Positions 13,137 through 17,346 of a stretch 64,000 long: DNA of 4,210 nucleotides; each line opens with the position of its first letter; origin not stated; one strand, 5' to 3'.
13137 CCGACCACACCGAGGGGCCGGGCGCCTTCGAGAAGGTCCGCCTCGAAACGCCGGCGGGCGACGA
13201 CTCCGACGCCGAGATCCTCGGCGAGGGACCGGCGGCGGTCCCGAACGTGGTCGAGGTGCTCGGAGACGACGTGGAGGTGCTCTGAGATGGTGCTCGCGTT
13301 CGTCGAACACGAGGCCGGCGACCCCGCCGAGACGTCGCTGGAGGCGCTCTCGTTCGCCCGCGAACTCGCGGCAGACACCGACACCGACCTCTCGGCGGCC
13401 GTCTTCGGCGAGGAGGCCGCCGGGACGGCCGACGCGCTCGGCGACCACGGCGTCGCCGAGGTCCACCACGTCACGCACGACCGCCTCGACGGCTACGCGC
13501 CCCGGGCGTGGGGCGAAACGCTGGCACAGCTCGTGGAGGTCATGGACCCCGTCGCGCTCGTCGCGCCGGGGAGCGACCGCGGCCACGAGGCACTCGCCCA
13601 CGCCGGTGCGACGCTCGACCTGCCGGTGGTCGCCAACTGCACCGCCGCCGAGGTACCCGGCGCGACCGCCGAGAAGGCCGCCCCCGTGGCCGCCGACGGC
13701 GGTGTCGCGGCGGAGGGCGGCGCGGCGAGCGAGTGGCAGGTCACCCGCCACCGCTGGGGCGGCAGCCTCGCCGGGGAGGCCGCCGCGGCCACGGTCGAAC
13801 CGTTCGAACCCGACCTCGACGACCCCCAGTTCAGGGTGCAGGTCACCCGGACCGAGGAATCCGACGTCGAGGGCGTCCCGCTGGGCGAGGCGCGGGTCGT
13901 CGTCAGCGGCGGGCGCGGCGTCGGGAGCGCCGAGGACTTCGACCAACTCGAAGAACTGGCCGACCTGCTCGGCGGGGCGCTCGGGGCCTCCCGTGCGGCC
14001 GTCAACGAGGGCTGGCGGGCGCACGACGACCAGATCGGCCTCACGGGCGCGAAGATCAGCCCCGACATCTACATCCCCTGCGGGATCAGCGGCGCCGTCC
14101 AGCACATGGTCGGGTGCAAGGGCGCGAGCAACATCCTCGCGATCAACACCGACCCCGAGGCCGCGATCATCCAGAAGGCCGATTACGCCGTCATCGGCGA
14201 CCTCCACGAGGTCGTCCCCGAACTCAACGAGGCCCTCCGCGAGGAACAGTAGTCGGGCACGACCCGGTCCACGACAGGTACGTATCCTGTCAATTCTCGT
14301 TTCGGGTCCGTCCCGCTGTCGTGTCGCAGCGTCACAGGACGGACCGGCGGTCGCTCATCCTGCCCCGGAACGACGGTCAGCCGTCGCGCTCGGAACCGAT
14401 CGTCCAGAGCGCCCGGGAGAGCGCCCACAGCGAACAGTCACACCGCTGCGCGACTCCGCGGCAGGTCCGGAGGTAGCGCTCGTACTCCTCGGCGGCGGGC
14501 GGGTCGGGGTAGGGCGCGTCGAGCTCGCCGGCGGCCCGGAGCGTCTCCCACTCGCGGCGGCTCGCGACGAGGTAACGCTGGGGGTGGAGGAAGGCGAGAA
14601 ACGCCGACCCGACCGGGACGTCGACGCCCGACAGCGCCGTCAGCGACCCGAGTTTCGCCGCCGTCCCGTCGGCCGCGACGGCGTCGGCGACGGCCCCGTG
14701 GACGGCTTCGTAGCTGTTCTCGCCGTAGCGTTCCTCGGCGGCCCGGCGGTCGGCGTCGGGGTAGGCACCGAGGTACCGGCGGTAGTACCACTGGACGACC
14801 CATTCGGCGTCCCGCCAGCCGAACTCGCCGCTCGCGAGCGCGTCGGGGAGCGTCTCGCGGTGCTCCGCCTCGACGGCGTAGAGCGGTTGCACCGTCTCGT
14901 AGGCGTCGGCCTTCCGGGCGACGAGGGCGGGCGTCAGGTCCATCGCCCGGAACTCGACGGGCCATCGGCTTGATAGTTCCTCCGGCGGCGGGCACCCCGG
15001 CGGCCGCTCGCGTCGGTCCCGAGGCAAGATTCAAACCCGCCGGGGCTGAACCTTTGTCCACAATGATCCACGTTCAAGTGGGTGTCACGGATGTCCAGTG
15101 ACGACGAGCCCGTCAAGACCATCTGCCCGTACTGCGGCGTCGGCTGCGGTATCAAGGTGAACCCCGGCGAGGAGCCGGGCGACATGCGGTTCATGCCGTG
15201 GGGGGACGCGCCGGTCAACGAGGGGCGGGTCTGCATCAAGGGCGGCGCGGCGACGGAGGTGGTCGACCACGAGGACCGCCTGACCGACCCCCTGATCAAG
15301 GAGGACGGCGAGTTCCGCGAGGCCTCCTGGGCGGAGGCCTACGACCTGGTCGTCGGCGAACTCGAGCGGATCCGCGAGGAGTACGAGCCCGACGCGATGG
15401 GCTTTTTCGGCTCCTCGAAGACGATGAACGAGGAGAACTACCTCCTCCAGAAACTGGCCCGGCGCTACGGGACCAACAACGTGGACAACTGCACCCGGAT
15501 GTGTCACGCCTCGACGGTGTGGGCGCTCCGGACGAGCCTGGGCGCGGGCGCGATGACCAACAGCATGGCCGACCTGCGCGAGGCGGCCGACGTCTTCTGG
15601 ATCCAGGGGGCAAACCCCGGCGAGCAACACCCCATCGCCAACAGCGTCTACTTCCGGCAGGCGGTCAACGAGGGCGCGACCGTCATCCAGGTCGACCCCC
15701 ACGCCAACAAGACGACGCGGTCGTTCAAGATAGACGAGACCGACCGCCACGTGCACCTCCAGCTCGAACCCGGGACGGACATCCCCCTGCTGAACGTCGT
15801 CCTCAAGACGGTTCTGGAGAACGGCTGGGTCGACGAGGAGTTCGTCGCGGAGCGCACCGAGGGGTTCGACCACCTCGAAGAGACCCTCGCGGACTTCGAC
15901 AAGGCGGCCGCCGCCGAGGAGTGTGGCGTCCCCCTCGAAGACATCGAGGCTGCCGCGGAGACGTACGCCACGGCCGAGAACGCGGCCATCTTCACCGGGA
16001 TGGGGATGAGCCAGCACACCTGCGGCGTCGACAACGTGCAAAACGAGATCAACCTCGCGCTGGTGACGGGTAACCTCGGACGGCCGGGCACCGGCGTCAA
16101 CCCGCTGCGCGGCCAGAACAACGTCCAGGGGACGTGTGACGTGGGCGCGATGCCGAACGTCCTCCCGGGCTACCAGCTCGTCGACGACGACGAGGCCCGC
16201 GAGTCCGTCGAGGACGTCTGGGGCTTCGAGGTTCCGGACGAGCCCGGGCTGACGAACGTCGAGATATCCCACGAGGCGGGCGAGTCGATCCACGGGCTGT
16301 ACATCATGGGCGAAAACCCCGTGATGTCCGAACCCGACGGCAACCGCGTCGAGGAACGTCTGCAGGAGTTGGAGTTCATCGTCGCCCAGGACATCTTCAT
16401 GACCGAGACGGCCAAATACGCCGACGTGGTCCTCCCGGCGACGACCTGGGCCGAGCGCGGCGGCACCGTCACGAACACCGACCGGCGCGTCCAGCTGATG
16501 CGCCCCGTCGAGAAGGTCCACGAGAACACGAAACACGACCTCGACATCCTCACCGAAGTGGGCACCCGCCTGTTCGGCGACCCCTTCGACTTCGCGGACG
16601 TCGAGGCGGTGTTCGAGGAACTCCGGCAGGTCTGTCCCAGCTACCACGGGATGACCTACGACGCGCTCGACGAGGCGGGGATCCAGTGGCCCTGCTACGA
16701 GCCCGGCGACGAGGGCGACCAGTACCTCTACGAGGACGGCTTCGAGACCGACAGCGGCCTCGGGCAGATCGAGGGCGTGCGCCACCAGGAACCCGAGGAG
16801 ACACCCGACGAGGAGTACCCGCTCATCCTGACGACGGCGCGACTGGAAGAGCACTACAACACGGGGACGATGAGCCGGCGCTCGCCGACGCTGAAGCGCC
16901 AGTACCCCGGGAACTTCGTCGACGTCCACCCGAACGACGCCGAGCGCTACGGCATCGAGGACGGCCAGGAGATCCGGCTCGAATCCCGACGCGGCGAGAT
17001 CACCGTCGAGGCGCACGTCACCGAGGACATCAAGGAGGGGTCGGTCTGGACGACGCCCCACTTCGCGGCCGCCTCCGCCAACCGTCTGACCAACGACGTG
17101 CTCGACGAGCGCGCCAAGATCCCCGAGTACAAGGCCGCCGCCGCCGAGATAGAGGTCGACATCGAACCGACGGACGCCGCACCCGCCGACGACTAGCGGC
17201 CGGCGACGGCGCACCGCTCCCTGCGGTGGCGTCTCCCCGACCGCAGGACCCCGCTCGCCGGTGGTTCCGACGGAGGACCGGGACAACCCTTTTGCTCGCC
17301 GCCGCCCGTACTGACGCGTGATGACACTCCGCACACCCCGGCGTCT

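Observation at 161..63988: Three related families of 74-108 bp hairpin MITE-like elements with 3-bp TCA/TGA target-site duplications, at very high density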

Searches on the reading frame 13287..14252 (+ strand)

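Call 97: search_protein_families(library=pfam, proteins=[window:13287-14252:+], max_evalue=0.000001)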
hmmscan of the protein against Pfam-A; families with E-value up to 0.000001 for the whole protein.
window:13287-14252:+ (321 aa): 2 families
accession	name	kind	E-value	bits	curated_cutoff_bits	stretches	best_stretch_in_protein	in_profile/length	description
PF00766.25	ETF_alpha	-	2.1e-33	114.6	27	1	199-278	2-81/81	Electron transfer flavoprotein FAD-binding domain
PF01012.27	ETF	-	5e-20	72.5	26.7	1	2-130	1-133/181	Electron transfer flavoprotein domain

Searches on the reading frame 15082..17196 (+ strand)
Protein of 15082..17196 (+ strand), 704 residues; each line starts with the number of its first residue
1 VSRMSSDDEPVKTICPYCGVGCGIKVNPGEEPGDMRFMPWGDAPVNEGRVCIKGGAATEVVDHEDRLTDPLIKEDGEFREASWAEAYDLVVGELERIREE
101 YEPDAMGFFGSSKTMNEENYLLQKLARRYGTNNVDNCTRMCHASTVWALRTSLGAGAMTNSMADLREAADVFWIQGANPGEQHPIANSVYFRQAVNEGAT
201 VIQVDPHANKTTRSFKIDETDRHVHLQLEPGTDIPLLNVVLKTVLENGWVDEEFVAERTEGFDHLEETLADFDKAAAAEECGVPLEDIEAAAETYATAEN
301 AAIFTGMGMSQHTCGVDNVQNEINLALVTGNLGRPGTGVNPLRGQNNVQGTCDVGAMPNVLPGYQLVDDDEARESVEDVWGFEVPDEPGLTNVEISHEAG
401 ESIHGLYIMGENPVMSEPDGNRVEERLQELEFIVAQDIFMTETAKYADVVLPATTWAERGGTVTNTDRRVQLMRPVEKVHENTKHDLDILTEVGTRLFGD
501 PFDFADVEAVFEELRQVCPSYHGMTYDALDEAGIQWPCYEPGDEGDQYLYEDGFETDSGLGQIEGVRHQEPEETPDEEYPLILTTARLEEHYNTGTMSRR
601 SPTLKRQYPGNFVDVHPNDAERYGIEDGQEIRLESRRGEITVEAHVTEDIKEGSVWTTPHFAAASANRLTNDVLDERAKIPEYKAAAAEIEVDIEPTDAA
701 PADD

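Call 12: search_protein_families(library=ncbifam, proteins=[window:15082-17196:+], max_evalue=0.00001)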
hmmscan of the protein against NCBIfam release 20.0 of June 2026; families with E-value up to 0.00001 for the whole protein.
window:15082-17196:+ (704 aa): 25 families
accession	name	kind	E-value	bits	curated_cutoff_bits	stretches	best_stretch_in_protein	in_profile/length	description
TIGR01591.1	Fdh-alpha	equivalog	1e-222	741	666.25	1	13-690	1-672/672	formate dehydrogenase subunit alpha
NF047855.1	AssmNtatRedNasC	equivalog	5.1e-165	550.6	1100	1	8-691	18-707/708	assimilatory nitrate reductase catalytic subunit NasC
NF041323.1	Nitr_red_NasA_Halo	equivalog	5.9e-128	428.3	1000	1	18-690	3-672/673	assimilatory nitrate reductase NasA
TIGR01701.1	Fdhalpha-like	subfamily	3.7e-84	283.3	582.15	1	61-690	94-741/744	FdhF/YdeP family oxidoreductase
NF010055.0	PRK13532.1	equivalog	5.6e-83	279.6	904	3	12-259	44-291/830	nitrate reductase catalytic subunit NapA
TIGR01706.1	NAPA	equivalog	3.9e-78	263.6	930.55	3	12-259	44-291/830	periplasmic nitrate reductase subunit alpha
TIGR01553.1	formate-DH-alph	equivalog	3.9e-77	259.9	814.2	3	11-262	45-307/1009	formate dehydrogenase-N subunit alpha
NF041513.1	formate_DH_Act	exception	2.2e-76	257.5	1400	3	2-271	34-307/1067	formate dehydrogenase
NF012032.0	PRK15488.1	equivalog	9.3e-52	176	694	1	5-508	38-539/759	thiosulfate reductase PhsA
TIGR02693.1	arsenite_ox_L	equivalog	5.6e-49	166.8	359.05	2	38-497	82-573/806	arsenate reductase (azurin) large subunit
NF007406.0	PRK09939.1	equivalog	2.6e-44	151.6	1473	2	249-434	309-487/759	acid resistance putative oxidoreductase YdeP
NF005895.0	PRK07860.1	equivalog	1.7e-43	148.8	802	1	12-519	238-679/811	NADH-quinone oxidoreductase subunit G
TIGR00509.1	bisC_fam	subfamily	1.4e-42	145.9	1017.55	1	73-497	66-510/772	molybdopterin guanine dinucleotide-containing S/N-oxide reductase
TIGR02166.1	dmsA_ynfE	subfamily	1.9e-40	138.7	777.7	1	49-497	87-557/794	DMSO/selenate family reductase complex A subunit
TIGR01973.1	NuoG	equivalog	1.3e-37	129.9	470.05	1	11-492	215-605/606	NADH-quinone oxidoreductase subunit NuoG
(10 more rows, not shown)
